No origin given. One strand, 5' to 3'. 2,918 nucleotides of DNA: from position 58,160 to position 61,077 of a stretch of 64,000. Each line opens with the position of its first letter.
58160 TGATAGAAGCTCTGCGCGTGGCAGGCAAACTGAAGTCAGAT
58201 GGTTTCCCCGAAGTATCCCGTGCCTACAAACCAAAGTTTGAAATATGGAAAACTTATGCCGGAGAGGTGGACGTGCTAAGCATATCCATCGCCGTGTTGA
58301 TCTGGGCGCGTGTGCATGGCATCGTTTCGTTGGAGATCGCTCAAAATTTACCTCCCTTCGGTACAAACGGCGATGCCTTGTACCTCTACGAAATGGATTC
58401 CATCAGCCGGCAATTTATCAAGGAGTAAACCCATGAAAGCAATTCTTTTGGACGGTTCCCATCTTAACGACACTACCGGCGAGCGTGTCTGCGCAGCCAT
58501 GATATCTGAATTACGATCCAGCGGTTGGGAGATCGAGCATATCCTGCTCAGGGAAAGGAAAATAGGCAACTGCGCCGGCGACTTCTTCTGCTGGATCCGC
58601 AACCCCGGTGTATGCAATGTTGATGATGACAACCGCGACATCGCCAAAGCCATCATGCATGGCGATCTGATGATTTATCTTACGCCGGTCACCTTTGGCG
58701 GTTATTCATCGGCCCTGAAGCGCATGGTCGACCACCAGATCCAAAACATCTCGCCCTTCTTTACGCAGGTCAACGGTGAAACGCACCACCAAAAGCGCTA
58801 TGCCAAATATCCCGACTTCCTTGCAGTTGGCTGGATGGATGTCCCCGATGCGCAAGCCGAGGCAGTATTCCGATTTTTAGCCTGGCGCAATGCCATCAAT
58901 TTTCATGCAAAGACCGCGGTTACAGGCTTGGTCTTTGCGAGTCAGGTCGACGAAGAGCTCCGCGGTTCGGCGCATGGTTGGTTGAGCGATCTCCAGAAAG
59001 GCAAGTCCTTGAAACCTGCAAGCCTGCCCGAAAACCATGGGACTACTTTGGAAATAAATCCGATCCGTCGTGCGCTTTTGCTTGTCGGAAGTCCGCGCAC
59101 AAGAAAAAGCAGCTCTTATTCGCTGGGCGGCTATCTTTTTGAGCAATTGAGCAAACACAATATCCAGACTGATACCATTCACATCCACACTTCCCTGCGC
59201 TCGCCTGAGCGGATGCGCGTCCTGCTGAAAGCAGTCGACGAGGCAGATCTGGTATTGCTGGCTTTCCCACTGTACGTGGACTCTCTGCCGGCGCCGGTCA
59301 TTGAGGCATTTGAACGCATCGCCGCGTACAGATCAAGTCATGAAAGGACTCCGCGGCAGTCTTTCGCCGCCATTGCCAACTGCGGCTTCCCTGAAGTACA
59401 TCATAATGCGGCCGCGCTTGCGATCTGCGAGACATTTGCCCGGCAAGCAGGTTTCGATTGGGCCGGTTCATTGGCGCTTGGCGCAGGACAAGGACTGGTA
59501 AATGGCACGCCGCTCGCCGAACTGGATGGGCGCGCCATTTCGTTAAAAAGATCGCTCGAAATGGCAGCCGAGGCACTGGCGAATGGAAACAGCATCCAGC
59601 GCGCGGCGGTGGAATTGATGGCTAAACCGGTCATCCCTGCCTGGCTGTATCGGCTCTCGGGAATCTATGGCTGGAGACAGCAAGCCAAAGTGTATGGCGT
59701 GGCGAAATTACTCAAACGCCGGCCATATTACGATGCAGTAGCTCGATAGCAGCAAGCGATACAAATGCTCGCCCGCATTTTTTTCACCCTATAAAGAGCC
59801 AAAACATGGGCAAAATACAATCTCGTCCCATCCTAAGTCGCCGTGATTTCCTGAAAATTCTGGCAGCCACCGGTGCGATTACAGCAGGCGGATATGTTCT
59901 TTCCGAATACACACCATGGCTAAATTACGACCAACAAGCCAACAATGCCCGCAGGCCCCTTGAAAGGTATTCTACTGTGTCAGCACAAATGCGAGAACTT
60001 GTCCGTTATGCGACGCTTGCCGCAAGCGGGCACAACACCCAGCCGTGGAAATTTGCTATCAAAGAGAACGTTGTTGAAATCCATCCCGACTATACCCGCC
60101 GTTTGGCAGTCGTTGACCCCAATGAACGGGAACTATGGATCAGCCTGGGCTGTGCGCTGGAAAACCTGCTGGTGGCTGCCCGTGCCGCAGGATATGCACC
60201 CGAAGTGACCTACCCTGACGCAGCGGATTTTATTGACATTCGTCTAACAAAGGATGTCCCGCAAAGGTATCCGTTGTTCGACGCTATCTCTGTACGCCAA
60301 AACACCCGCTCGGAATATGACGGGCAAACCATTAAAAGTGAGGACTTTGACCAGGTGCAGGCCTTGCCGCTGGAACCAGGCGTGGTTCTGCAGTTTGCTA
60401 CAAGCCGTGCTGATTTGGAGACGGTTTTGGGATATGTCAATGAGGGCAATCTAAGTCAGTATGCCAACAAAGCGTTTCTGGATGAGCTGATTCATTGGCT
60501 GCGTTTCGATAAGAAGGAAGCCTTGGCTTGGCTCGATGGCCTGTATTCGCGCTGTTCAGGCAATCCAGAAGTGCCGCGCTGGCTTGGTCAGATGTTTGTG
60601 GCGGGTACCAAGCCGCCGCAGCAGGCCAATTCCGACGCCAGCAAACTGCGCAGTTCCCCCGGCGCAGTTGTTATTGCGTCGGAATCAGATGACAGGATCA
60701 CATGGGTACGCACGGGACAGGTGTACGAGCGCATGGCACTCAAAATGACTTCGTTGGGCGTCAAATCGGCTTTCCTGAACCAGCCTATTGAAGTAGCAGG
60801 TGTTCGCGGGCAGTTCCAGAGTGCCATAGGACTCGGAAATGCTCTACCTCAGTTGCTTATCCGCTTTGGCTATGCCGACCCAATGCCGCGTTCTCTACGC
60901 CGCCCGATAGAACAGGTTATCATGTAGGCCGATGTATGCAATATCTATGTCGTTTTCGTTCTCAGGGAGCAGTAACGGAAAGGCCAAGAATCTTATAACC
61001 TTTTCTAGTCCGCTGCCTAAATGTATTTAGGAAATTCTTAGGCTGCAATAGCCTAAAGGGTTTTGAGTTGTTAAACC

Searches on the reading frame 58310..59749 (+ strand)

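Call 75: search_protein_families(library=pfam, proteins=[window:58310-59749:+], max_evalue=0.00001)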
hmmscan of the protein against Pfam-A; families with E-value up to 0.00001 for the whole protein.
window:58310-59749:+ (479 aa): 2 families
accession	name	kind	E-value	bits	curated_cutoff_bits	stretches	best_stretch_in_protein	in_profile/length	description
PF03358.20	FMN_red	-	3.2e-19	69.4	24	2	42-143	1-96/152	NADPH-dependent FMN reductase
PF02525.22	Flavodoxin_2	-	1.3e-11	45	27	1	254-346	2-112/198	Flavodoxin-like fold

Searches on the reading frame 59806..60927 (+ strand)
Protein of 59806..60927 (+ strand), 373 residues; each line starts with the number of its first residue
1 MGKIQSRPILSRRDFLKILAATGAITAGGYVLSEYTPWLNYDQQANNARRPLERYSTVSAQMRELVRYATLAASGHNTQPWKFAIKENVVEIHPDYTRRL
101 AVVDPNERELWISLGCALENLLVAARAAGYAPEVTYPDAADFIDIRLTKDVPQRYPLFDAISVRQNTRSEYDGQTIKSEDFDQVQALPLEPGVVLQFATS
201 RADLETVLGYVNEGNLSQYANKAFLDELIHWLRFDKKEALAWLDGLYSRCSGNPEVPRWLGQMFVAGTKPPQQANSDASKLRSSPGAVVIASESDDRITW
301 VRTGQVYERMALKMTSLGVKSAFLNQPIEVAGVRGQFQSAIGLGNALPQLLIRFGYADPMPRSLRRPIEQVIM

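Call 75: search_protein_families(library=pfam, proteins=[window:59806-60927:+], max_evalue=0.00001)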
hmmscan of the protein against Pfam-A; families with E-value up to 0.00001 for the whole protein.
window:59806-60927:+ (373 aa): 2 families
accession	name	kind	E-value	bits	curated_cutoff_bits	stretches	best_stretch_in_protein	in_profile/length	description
PF00881.29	Nitroreductase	-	3.5e-10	40.8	23.5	0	269-356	77-167/167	Nitroreductase family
PF14512.11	TM1586_NiRdase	-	5.2e-07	29.9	27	0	56-101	149-200/215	Putative TM nitroreductase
